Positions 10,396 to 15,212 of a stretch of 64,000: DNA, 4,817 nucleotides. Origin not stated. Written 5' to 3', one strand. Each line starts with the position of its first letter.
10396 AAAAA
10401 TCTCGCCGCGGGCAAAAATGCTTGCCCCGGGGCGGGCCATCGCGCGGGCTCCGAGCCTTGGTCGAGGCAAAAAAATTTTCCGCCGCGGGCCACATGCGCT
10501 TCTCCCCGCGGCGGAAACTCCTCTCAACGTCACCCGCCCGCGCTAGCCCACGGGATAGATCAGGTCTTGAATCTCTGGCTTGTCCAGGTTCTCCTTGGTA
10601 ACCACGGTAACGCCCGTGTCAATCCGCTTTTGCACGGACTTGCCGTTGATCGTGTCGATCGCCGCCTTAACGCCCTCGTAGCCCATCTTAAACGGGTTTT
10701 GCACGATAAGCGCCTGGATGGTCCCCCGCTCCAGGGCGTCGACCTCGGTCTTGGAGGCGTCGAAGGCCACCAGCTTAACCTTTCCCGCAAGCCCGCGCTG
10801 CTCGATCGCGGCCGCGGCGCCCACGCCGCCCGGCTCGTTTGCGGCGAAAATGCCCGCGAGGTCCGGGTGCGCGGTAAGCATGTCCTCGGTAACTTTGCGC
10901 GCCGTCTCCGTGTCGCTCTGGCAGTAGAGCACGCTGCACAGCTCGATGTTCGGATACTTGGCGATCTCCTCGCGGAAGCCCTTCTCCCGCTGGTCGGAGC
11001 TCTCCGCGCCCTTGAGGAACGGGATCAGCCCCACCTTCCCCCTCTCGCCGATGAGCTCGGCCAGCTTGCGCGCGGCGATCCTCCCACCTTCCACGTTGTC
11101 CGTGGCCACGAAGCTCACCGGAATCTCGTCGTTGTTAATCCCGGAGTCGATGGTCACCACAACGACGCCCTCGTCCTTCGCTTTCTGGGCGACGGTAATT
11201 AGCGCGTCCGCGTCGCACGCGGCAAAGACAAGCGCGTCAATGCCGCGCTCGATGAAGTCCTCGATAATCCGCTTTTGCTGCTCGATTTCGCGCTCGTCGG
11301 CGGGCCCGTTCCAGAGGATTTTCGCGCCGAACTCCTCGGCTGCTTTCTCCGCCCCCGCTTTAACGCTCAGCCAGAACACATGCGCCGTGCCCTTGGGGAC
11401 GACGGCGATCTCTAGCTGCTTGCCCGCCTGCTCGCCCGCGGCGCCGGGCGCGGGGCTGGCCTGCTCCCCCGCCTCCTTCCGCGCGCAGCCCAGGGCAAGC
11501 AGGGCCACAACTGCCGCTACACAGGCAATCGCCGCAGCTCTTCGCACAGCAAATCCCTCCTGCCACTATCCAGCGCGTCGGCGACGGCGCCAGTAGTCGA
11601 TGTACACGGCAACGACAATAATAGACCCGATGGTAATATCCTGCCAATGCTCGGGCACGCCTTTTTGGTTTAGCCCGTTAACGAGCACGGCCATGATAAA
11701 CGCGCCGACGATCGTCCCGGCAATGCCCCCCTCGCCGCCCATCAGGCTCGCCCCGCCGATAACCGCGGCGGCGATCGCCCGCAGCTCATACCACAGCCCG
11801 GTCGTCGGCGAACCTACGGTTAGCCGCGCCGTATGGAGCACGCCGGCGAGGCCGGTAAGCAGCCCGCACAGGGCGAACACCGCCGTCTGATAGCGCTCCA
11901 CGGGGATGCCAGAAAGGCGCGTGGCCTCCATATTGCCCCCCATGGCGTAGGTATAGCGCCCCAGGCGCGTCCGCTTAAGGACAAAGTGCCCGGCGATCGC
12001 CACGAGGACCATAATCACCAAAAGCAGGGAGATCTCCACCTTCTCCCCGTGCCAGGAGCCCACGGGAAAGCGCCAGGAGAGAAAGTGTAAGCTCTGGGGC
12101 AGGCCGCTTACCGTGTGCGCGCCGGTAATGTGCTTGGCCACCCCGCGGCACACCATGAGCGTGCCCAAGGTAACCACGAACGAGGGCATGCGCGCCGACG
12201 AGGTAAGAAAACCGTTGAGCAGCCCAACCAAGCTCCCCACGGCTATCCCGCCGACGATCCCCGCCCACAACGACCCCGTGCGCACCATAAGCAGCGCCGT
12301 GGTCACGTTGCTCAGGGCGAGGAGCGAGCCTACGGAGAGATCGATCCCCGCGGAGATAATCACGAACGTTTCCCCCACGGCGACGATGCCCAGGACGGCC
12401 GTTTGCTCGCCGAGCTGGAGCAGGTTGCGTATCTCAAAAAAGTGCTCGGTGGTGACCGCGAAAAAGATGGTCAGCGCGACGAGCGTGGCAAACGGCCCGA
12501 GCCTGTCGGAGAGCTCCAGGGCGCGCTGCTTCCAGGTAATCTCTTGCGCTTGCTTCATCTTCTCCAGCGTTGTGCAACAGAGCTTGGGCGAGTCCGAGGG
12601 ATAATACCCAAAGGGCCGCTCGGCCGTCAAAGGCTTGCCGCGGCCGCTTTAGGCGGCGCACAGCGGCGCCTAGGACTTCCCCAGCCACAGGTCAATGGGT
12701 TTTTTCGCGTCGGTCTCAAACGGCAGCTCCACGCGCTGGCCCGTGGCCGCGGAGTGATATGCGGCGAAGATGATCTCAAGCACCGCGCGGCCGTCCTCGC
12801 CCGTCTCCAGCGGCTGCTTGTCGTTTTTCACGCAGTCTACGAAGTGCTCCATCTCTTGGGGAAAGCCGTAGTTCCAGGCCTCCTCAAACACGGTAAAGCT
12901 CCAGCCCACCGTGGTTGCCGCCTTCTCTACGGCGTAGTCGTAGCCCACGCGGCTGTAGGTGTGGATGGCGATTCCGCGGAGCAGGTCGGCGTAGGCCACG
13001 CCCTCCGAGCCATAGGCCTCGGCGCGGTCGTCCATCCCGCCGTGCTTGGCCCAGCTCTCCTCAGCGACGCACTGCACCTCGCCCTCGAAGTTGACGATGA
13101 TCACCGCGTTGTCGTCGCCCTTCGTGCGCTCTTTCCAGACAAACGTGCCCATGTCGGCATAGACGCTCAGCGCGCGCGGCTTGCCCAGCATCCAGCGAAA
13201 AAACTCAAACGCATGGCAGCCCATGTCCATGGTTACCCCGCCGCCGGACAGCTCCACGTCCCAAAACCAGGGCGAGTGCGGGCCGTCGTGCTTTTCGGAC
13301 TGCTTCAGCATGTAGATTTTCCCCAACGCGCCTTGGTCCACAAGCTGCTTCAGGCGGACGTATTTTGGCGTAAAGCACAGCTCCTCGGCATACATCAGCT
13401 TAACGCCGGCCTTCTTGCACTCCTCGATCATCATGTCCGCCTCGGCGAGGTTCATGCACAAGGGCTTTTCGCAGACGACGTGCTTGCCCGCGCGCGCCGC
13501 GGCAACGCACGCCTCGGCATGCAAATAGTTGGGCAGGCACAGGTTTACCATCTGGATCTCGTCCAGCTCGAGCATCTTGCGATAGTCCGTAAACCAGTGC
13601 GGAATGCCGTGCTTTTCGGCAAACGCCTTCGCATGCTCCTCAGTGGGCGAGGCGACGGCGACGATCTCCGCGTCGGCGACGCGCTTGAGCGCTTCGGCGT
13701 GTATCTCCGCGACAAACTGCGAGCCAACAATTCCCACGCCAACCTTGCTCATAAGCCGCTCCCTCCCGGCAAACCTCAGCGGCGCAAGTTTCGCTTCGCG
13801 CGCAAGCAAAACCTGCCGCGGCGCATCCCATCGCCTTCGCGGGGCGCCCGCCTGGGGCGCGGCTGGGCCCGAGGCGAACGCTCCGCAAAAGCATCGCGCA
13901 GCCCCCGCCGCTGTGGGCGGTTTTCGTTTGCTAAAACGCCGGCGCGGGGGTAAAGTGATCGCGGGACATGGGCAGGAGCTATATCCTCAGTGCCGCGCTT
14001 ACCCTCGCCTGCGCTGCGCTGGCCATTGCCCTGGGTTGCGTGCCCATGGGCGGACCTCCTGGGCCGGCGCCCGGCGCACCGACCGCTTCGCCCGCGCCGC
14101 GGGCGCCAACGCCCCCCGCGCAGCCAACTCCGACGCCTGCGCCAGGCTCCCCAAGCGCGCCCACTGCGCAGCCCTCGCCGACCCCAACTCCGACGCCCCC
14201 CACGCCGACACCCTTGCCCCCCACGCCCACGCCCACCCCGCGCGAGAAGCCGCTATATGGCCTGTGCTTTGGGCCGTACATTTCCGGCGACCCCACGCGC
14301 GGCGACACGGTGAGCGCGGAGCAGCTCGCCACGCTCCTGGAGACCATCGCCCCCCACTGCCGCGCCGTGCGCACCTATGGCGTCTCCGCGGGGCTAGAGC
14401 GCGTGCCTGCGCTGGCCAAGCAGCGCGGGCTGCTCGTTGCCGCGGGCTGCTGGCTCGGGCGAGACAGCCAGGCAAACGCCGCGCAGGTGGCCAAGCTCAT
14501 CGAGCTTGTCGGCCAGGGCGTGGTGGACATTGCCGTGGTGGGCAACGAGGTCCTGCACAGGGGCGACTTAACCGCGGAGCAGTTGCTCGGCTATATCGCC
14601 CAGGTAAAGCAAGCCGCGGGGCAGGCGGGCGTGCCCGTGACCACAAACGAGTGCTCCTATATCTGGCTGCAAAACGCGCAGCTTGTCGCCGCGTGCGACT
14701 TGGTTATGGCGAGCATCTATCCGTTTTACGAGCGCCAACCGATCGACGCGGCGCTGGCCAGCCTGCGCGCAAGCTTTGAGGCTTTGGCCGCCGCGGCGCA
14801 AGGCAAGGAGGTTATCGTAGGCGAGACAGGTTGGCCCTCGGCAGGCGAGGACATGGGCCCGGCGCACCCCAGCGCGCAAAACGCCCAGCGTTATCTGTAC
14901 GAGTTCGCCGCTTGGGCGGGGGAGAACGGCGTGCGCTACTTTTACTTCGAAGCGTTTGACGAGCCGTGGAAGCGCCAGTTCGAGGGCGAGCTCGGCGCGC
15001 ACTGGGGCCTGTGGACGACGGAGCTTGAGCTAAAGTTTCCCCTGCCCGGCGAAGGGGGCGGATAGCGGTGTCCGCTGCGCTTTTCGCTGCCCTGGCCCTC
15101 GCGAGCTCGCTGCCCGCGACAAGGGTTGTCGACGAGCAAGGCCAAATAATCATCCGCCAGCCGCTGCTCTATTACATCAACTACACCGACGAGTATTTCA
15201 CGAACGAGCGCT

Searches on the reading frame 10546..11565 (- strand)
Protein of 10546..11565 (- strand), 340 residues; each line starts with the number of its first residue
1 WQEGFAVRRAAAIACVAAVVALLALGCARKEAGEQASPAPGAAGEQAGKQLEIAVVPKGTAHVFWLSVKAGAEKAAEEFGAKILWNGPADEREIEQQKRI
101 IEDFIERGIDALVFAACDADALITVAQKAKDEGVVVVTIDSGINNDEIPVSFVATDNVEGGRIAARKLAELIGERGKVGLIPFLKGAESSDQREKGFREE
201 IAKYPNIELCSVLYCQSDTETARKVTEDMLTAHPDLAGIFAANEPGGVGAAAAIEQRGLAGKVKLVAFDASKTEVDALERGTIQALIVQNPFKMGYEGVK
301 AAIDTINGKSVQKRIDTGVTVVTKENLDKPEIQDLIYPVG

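Call 57: search_protein_families(library=pfam, proteins=[window:10546-11565:-], max_evalue=0.00001)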
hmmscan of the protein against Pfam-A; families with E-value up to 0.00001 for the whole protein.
window:10546-11565:- (340 aa): 3 families
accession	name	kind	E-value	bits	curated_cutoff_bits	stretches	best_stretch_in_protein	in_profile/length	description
PF13407.12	Peripla_BP_4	-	2.3e-68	231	35.1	1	53-309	1-257/258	Periplasmic binding protein domain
PF00532.27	Peripla_BP_1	-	1.5e-18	67.7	22.2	1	54-284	5-232/281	Periplasmic binding proteins and sugar binding domain of LacI family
PF13377.12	Peripla_BP_3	-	3.3e-11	44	26.5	1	184-313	20-153/167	Periplasmic binding protein-like domain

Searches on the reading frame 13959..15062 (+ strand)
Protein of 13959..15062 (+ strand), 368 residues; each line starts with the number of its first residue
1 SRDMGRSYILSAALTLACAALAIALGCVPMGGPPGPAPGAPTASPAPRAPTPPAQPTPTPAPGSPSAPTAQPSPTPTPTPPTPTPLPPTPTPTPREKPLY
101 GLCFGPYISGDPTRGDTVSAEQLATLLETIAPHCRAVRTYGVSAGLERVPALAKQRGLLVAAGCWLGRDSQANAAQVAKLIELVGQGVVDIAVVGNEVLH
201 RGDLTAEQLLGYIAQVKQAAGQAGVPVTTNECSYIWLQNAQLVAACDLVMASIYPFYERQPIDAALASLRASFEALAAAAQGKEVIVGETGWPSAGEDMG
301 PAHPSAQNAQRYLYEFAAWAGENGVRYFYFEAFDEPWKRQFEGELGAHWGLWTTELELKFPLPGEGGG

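Call 57: search_protein_families(library=pfam, proteins=[window:13959-15062:+], max_evalue=0.00001)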
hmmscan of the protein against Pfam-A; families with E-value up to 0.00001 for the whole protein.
window:13959-15062:+ (368 aa): 1 family
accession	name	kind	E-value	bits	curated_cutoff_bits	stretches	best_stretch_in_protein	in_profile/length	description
PF00332.24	Glyco_hydro_17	-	1.8e-12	47.9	28.2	1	263-360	206-302/306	Glycosyl hydrolases family 17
